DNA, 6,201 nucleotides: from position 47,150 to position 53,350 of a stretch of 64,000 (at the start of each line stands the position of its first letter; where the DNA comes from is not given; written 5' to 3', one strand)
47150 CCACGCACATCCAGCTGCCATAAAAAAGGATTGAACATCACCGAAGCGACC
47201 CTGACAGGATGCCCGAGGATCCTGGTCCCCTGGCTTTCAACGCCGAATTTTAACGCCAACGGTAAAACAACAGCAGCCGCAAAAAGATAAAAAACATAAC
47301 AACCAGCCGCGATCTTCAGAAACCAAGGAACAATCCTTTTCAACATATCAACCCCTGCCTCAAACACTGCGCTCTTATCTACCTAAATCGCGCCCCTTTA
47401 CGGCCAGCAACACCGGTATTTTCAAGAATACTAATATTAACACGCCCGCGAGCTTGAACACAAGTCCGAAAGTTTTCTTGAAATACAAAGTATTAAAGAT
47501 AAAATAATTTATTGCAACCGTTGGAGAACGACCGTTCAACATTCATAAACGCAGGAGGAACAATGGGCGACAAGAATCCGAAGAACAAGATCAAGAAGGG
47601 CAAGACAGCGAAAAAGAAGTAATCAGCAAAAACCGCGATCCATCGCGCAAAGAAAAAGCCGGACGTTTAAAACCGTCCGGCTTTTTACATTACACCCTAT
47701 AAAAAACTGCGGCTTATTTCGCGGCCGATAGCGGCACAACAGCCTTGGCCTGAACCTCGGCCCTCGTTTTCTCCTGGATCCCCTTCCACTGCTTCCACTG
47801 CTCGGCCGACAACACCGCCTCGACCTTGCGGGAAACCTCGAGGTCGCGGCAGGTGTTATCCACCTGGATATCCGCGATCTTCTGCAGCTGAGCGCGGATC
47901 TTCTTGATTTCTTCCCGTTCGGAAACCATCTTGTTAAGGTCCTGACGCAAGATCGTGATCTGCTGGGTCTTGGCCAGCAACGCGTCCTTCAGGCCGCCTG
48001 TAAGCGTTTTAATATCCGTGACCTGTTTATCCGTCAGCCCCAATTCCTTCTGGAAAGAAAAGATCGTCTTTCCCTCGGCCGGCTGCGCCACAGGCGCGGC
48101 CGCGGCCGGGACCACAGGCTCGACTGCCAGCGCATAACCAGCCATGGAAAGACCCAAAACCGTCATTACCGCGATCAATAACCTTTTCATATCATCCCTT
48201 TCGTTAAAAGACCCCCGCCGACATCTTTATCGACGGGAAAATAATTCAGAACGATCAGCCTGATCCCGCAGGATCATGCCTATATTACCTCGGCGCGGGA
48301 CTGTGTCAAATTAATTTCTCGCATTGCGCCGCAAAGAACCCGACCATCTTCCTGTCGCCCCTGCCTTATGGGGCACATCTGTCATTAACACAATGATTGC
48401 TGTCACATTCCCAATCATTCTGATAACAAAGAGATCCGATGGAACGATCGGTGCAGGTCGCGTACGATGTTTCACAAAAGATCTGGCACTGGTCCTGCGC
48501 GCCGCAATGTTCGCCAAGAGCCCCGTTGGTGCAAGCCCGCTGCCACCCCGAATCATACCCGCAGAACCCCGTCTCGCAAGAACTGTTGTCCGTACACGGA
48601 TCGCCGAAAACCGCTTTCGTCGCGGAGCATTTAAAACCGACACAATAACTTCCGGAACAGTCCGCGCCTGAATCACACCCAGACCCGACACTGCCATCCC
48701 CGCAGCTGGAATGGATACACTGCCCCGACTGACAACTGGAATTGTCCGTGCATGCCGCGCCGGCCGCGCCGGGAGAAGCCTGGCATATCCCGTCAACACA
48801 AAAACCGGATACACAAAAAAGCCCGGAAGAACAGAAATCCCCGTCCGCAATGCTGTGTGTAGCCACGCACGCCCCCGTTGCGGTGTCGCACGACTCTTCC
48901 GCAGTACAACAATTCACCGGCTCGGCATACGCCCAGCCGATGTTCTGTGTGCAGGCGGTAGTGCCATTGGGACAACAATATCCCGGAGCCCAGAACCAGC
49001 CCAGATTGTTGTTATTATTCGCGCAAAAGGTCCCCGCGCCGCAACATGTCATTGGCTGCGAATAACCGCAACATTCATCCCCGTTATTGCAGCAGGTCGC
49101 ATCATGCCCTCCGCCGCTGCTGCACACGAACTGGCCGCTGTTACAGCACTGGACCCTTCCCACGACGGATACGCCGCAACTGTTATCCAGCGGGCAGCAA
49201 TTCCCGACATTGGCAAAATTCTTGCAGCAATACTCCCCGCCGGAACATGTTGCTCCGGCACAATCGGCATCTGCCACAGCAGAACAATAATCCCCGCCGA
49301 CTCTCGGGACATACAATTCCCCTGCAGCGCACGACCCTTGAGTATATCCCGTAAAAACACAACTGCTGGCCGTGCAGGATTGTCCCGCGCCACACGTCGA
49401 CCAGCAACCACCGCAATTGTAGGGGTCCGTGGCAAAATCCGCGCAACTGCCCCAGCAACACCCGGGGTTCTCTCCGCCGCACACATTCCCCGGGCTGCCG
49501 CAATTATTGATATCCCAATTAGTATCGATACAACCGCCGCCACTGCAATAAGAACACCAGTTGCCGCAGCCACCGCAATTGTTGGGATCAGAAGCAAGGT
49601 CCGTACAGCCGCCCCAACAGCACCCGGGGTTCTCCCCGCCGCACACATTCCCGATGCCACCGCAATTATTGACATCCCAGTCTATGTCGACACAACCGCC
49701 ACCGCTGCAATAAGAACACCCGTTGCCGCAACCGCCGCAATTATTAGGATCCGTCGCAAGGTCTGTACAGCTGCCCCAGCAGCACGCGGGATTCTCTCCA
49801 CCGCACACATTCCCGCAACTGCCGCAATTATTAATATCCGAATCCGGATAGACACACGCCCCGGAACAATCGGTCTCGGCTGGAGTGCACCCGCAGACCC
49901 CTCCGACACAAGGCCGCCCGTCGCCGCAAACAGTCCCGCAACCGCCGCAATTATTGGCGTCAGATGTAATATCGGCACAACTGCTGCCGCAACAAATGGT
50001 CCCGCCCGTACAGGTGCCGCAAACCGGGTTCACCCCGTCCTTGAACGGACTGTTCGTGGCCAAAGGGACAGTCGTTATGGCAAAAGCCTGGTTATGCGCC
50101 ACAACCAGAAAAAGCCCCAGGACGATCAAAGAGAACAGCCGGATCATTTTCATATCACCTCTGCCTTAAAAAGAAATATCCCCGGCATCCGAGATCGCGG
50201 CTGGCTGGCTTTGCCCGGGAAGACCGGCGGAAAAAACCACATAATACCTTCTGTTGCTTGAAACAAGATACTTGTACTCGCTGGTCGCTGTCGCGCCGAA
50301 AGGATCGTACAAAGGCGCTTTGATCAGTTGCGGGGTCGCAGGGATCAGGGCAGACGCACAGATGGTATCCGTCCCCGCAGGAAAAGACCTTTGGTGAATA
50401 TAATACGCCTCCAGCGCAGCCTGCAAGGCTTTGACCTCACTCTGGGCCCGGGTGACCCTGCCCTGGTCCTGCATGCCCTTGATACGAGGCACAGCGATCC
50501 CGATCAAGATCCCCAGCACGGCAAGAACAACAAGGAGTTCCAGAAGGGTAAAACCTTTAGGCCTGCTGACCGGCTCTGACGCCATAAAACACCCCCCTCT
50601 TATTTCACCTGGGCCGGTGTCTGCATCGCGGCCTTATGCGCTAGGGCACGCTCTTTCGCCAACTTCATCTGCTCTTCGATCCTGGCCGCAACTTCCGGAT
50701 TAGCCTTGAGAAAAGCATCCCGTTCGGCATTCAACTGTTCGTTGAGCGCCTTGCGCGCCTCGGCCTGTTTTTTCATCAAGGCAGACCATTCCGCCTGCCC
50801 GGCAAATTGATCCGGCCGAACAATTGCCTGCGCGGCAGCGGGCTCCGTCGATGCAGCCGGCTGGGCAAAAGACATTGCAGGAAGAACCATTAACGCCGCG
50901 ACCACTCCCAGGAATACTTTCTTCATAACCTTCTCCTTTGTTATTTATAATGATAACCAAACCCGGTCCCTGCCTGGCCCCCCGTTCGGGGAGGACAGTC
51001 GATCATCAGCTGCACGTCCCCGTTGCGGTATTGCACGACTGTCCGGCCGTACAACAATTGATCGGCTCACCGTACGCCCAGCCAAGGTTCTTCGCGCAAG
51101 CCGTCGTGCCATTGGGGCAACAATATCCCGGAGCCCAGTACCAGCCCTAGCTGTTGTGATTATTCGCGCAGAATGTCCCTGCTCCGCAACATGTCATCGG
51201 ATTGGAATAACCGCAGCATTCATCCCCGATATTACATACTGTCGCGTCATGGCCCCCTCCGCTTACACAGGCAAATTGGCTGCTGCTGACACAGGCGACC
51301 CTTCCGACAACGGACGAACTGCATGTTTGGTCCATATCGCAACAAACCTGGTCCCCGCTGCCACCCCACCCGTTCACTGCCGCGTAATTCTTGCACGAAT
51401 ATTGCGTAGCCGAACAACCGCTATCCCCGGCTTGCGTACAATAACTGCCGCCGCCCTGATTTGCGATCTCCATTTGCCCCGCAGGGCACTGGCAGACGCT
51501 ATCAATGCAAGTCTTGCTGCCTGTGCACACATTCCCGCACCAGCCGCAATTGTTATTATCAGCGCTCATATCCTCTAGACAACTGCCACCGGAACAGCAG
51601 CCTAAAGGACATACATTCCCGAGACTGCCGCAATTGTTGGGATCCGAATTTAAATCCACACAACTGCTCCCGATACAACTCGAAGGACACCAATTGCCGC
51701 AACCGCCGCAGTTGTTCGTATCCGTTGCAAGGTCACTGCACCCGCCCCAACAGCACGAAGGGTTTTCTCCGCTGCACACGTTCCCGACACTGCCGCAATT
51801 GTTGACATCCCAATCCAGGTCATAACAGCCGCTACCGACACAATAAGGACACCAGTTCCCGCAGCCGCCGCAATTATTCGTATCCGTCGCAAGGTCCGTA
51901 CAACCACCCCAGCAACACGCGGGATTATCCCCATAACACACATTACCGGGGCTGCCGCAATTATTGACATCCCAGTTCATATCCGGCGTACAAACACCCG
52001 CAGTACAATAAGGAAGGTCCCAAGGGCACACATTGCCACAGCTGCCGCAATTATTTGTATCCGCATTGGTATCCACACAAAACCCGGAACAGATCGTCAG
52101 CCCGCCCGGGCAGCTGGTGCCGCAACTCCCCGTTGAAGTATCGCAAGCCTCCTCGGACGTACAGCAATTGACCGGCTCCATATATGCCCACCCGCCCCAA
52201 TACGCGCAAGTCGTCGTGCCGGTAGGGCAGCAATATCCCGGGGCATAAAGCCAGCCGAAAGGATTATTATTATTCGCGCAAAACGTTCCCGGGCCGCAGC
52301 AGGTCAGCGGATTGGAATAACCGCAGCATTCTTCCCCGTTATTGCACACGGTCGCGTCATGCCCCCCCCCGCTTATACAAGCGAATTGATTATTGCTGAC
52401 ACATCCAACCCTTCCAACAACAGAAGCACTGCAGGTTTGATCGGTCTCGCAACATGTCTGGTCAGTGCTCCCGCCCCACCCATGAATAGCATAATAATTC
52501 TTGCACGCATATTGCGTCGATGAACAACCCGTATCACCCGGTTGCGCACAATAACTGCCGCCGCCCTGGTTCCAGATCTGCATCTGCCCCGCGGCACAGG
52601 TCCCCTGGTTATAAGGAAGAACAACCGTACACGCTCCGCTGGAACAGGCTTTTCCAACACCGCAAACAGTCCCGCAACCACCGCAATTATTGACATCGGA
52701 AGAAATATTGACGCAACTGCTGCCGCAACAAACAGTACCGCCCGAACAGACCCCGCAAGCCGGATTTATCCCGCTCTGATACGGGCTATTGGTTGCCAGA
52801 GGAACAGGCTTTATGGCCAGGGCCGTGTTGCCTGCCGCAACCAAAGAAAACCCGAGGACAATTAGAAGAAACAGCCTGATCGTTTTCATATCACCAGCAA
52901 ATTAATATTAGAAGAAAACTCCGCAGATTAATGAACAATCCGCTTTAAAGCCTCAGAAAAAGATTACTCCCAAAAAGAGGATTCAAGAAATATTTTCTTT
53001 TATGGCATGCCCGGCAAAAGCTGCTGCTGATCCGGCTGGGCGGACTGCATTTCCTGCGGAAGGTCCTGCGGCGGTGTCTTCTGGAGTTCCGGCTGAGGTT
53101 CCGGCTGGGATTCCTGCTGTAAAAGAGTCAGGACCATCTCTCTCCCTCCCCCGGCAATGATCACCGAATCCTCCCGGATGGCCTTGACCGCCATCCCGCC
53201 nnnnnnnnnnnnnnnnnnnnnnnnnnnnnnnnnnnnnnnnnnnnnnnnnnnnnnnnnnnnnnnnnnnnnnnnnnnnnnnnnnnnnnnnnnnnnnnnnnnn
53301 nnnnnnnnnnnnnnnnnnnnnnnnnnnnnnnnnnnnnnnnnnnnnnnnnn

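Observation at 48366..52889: Two paralogous giant cysteine-rich proteins built from Stig1-type repeats with shuffled module order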

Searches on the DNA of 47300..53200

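Call 92: search_rna_families(source=window, start=47300, end=53200, threshold=evalue, max_evalue=1)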
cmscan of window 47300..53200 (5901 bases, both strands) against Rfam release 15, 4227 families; matches with E-value up to 1: 4.
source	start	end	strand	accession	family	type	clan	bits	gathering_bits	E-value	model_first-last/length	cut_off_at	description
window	47653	47687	-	RF02728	HrrF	Gene; sRNA;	-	24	77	0.63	82-115/116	no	Haemophilus regulatory RNA responsive to iron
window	47645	47721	-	RF00558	L20_leader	Cis-reg; leader;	-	22.7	58.7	0.44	1-127/127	no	Ribosomal protein L20 leader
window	48084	48116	+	RF02808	PyrR210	Gene; snRNA; snoRNA; HACA-box;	-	21.7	59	0.78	1-59/59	no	Pyrobaculum sRNA 210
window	50881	50936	-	RF00218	SNORD46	Gene; snRNA; snoRNA; CD-box;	CL00061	20.2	40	0.94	1-104/104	no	Small nucleolar RNA SNORD46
